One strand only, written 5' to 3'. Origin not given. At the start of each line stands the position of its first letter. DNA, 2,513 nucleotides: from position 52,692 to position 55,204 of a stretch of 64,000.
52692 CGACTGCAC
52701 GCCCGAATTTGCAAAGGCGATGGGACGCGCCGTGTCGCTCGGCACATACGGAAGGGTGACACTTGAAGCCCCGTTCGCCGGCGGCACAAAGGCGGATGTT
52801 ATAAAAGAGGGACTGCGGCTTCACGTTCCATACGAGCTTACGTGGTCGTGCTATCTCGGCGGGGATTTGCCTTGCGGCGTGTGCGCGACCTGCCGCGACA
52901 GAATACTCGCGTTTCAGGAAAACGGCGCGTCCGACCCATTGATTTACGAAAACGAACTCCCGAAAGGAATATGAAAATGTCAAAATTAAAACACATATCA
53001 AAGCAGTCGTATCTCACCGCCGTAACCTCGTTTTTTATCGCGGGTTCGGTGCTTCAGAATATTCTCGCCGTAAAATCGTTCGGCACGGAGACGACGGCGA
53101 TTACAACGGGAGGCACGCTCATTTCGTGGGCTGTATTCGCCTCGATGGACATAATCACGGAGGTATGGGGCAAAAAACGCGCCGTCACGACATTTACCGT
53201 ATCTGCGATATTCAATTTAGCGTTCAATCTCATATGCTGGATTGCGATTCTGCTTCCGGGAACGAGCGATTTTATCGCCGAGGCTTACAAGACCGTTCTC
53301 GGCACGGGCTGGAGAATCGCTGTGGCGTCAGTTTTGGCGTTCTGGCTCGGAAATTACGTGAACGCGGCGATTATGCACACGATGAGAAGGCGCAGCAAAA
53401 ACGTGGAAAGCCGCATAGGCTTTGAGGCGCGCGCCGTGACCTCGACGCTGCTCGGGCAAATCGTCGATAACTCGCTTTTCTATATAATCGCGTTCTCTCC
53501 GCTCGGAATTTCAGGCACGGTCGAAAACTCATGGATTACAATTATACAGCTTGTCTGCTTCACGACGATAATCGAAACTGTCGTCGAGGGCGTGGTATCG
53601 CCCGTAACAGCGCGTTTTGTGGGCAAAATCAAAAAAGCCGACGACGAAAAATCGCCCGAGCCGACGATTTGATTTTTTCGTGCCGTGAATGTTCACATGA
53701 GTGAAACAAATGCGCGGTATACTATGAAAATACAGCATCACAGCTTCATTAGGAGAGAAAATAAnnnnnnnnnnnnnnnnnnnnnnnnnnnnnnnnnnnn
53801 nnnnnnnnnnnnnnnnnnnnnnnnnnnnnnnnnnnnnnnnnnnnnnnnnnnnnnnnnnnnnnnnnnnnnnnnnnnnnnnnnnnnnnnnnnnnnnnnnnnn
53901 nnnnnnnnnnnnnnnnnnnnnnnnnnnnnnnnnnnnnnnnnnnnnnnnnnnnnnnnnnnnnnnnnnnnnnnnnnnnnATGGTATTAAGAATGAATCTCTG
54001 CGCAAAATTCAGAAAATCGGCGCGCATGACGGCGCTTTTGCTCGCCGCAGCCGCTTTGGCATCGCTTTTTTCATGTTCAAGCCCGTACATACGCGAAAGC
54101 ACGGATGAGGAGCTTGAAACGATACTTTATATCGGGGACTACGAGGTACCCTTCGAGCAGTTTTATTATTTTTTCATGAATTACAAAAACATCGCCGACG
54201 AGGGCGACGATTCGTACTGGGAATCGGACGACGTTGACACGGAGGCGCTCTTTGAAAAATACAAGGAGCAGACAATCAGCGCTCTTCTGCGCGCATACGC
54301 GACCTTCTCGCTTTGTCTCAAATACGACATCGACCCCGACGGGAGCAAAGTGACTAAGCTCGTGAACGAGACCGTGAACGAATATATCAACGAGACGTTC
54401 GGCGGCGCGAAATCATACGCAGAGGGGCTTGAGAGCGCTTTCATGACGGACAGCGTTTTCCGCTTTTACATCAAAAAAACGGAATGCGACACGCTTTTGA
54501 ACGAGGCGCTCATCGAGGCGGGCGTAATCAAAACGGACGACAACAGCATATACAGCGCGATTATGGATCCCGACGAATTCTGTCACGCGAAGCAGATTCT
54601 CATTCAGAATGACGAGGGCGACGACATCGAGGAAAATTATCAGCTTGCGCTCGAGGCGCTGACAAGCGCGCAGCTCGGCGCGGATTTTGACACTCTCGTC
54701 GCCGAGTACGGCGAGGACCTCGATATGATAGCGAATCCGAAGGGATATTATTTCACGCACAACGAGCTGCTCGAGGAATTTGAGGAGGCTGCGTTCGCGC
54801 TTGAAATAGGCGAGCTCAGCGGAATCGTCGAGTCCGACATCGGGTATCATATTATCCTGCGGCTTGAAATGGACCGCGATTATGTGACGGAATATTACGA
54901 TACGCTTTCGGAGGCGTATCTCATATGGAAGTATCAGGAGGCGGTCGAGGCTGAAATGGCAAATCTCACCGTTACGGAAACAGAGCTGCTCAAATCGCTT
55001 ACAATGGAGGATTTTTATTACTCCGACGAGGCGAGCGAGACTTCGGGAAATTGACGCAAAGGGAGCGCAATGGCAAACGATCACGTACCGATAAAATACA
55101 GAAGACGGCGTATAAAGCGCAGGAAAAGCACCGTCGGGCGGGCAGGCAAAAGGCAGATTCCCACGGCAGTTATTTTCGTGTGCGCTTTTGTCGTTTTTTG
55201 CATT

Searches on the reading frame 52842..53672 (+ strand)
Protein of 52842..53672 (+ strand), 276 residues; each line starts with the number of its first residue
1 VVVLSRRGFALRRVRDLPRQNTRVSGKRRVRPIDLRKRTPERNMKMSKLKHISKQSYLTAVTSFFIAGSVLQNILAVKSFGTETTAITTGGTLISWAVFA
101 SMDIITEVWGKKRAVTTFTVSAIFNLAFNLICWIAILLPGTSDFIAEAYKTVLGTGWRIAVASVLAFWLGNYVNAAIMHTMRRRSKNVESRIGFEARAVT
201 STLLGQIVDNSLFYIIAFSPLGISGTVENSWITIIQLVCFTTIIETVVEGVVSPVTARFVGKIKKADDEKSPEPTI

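Call 94: search_protein_families(library=pfam, proteins=[window:52842-53672:+], max_evalue=0.0001)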
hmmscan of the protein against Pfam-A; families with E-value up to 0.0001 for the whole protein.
window:52842-53672:+ (276 aa): 1 family
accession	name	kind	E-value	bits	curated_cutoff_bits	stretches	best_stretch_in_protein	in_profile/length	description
PF02592.20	Vut_1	-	4.8e-33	115.1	27.2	1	89-257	1-150/152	Putative vitamin uptake transporter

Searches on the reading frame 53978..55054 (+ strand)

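Call 94: search_protein_families(library=pfam, proteins=[window:53978-55054:+], max_evalue=0.0001)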
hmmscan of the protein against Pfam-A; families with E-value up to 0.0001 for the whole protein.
window:53978-55054:+ (358 aa): 2 families
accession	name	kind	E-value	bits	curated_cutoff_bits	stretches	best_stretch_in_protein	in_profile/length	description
PF00639.27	Rotamase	-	1.8e-12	48.5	21.7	1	208-294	3-94/97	PPIC-type PPIASE domain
PF13616.12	Rotamase_3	-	2.9e-12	47.6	22.5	1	201-293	15-110/116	PPIC-type PPIASE domain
